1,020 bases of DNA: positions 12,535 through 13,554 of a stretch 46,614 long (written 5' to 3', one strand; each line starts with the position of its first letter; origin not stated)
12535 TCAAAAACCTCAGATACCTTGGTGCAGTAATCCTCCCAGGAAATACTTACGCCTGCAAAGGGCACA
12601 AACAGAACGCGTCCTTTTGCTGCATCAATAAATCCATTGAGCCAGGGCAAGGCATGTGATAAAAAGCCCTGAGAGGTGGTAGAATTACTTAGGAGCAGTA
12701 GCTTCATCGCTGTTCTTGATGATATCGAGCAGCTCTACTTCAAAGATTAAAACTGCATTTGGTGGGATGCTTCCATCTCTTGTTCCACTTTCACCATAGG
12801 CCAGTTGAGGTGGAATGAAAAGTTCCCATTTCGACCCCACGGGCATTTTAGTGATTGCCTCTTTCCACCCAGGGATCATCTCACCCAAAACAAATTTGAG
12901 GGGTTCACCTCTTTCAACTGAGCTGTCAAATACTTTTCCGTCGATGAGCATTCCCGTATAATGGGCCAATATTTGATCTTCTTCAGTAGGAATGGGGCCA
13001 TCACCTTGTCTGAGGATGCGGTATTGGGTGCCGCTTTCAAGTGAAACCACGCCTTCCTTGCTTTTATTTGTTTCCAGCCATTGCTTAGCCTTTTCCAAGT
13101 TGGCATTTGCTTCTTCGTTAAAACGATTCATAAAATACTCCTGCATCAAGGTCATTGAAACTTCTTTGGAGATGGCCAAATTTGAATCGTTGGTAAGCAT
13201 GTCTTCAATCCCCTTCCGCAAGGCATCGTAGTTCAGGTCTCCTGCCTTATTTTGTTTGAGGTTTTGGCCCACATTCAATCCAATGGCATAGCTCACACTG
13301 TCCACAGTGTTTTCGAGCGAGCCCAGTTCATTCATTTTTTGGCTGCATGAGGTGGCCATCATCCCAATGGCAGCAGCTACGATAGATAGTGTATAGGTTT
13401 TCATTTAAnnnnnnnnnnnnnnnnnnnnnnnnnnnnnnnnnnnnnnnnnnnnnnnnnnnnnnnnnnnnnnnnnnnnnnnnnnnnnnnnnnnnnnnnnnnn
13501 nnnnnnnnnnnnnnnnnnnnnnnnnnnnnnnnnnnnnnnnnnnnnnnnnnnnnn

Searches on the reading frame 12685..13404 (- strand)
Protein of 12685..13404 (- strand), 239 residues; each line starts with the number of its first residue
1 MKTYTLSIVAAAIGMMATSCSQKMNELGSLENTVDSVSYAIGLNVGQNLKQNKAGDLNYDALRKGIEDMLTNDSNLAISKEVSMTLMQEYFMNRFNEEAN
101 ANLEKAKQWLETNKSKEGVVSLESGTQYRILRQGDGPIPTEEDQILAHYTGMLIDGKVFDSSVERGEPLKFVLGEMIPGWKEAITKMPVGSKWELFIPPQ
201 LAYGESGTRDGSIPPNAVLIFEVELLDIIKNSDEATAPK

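Call 10: search_protein_families(library=pfam, proteins=[window:12685-13404:-], max_evalue=0.001)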
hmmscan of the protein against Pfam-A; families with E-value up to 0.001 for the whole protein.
window:12685-13404:- (239 aa): 2 families
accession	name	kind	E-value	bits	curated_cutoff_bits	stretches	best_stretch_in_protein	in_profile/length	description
PF00254.34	FKBP_C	-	9.8e-32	109.6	21.1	1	139-226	5-94/94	FKBP-type peptidyl-prolyl cis-trans isomerase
PF01346.23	FKBP_N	-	2.2e-20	73.8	22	1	35-130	2-97/97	Domain amino terminal to FKBP-type peptidyl-prolyl isomerase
